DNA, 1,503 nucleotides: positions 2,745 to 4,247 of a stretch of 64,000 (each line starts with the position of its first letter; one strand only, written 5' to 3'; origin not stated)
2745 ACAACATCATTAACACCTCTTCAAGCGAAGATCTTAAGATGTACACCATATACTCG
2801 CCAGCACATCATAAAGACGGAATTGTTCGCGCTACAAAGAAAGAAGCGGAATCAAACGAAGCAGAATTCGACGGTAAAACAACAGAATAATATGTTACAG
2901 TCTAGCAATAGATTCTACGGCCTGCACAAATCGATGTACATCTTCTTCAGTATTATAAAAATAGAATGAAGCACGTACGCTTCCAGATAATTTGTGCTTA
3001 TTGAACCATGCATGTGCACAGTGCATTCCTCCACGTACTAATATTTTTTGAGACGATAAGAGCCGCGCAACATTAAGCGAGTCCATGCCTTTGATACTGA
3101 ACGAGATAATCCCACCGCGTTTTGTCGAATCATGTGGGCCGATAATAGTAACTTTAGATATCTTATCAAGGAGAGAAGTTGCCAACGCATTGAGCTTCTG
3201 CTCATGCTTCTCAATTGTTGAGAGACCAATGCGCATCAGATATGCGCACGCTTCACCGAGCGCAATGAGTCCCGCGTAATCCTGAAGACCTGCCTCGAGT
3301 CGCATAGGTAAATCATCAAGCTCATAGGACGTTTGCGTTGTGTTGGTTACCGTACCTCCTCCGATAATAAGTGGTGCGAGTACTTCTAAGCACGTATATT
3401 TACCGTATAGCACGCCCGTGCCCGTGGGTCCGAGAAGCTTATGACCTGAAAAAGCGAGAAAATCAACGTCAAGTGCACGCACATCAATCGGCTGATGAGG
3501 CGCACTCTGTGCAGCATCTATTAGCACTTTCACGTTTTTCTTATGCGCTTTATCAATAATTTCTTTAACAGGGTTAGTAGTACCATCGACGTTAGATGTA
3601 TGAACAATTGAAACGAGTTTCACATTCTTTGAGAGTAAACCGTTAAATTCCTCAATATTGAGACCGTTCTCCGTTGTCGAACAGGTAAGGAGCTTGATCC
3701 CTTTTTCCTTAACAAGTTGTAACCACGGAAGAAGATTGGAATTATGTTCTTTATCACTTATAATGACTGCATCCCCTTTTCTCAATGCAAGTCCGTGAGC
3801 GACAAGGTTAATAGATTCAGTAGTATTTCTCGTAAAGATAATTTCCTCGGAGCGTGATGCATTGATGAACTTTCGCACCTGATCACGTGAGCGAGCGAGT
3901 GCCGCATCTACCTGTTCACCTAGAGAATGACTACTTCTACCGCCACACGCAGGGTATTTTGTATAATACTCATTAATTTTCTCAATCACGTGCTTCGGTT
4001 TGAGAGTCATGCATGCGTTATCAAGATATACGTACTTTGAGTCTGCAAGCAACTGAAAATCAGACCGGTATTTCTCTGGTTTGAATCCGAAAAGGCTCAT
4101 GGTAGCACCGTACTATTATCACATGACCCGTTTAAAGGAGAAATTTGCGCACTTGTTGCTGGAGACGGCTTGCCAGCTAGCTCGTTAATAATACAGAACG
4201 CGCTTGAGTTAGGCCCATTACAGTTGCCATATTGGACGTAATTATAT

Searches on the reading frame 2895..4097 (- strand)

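Call 12: search_protein_families(library=pfam, proteins=[window:2895-4097:-], max_evalue=0.001)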
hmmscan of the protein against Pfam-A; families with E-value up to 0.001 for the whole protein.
window:2895-4097:- (400 aa): 4 families
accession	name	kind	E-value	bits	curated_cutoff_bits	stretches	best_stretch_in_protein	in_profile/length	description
PF00266.25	Aminotran_5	-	8.1e-122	407.2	21.5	1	23-390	1-371/371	Aminotransferase class-V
PF03841.19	SelA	-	0.00023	20.7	22.8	0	128-238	107-231/367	L-seryl-tRNA selenium transferase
PF01053.26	Cys_Met_Meta_PP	-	0.00044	19.3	27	0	105-223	88-201/381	Cys/Met metabolism PLP-dependent enzyme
PF00155.27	Aminotran_1_2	-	0.00081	19.1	19.7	0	33-196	18-187/361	Aminotransferase class I and II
